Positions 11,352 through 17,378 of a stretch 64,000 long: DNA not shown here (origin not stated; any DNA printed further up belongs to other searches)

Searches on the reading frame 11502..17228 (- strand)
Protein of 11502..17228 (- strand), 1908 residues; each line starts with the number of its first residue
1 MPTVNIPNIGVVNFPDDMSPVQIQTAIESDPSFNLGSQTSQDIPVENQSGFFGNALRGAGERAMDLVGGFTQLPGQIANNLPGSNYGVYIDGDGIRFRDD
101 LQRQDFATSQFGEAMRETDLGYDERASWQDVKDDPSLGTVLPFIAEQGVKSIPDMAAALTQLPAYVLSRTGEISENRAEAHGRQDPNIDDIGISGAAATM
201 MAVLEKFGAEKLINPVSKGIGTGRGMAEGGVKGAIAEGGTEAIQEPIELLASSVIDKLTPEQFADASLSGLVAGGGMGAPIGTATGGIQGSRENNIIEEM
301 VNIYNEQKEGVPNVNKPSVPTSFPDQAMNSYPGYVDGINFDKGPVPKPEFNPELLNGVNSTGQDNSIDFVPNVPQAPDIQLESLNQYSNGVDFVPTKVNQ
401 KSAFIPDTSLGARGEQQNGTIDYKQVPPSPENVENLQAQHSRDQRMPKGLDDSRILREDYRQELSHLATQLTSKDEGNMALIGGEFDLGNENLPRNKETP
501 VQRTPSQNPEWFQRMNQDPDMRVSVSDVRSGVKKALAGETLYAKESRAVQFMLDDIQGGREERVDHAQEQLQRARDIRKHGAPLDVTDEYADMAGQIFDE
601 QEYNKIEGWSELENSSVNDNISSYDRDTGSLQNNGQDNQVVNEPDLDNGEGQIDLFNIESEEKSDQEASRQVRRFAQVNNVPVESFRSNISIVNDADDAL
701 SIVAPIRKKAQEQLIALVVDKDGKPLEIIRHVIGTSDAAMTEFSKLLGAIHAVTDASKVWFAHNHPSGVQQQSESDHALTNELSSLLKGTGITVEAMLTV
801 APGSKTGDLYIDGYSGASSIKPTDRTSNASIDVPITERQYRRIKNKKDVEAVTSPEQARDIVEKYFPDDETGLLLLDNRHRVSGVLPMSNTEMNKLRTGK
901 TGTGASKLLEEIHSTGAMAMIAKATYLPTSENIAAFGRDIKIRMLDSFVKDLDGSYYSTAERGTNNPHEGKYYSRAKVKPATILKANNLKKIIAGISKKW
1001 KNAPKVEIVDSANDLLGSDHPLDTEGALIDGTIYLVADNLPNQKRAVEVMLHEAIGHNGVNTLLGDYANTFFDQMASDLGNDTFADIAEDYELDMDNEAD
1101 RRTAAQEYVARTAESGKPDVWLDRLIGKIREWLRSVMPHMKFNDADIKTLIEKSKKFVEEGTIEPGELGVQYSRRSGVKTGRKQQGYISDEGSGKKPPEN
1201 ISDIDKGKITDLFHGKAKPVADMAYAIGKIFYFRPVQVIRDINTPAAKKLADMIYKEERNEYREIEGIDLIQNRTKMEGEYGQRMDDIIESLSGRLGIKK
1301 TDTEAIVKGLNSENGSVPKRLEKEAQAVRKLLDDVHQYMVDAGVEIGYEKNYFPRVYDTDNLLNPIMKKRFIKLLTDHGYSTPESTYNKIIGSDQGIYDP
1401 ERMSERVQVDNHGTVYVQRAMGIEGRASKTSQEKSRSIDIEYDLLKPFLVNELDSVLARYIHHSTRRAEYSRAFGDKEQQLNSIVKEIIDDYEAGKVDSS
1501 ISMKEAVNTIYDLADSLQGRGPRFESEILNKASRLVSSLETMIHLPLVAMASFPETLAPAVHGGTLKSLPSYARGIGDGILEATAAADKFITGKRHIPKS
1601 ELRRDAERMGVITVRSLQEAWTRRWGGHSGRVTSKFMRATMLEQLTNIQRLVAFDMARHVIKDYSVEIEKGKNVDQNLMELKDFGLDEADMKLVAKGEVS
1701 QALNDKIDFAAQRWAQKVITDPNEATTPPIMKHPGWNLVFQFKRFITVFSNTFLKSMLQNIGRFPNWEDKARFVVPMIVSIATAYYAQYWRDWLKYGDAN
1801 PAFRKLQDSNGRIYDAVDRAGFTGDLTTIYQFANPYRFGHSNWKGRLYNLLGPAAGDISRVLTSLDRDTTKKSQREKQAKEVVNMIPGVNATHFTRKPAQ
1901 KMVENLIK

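Call 112: search_protein_families(library=pfam, proteins=[window:11502-17228:-], max_evalue=0.0001)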
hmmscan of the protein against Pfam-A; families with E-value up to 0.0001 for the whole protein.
window:11502-17228:- (1908 aa): 1 family
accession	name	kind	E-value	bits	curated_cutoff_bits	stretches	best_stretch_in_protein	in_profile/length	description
PF04002.20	RadC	-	1.6e-14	54.3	22.1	1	696-796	4-104/121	RadC-like JAB domain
